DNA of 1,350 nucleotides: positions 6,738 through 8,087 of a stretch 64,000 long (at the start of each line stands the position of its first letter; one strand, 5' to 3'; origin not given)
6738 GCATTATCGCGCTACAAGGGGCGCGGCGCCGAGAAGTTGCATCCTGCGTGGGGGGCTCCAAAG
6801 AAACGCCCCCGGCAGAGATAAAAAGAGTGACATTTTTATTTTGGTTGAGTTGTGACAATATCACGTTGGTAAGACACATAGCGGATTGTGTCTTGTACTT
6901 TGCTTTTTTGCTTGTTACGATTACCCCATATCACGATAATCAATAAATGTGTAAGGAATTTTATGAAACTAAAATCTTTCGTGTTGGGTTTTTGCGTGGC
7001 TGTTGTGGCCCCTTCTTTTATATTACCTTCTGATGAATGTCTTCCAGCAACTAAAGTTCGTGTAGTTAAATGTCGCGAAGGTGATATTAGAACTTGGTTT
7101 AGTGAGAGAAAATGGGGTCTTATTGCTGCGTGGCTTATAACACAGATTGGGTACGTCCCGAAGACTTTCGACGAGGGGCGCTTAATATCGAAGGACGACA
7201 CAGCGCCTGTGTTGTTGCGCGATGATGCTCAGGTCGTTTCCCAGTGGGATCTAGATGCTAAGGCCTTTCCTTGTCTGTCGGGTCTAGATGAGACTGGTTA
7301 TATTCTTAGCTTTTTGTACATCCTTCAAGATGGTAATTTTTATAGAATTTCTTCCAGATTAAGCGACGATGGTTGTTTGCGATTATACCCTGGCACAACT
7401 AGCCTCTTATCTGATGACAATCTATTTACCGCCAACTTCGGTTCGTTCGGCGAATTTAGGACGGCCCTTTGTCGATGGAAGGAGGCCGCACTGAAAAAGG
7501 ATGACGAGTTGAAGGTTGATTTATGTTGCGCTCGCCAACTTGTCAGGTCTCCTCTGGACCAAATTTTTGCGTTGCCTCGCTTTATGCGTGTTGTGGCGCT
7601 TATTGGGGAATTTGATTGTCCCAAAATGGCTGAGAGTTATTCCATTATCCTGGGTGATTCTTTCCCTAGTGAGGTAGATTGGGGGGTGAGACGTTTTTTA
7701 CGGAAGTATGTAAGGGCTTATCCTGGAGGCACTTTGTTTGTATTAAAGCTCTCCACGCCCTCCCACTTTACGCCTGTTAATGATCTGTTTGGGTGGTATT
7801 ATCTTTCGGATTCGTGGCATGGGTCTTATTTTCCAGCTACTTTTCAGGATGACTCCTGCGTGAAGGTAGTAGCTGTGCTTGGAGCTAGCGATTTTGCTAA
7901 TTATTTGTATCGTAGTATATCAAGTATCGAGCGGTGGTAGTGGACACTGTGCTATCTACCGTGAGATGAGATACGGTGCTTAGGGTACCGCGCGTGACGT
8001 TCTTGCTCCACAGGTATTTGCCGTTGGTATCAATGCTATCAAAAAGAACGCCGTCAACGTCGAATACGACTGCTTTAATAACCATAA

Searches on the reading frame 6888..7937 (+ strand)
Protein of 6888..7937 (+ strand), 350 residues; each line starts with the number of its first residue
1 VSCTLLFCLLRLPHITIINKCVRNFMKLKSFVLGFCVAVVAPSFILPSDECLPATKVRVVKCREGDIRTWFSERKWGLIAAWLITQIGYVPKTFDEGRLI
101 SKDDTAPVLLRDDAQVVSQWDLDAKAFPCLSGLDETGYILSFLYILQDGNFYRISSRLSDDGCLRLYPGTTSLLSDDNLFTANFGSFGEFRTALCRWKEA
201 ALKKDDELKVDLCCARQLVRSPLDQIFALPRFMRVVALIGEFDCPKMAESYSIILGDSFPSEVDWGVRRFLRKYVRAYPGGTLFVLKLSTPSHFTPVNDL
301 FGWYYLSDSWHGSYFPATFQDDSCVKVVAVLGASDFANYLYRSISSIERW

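Call 6: search_protein_families(library=pfam, proteins=[window:6888-7937:+], max_evalue=1)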
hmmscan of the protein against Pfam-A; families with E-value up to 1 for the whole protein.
window:6888-7937:+ (350 aa): 0 families

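Call 18: find_homologous_proteins(query=window:6888-7937:+, max_evalue=0.01)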
Query window:6888-7937:+ (350 aa): 1 proteins with E <= 0.01 among 1830 candidates.
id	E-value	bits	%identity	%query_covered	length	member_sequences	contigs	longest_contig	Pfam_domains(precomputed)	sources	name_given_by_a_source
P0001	2.6e-221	752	100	93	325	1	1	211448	-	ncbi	-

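Call 19: find_encoding_contigs(protein=P0001, flank=10000, max_places=4)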
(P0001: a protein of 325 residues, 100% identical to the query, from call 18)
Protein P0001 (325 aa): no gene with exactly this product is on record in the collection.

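Call 69: search_protein_families(library=ncbifam, proteins=[window:6888-7937:+], max_evalue=1)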
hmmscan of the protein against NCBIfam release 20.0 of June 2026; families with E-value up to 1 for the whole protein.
window:6888-7937:+ (350 aa): 0 families
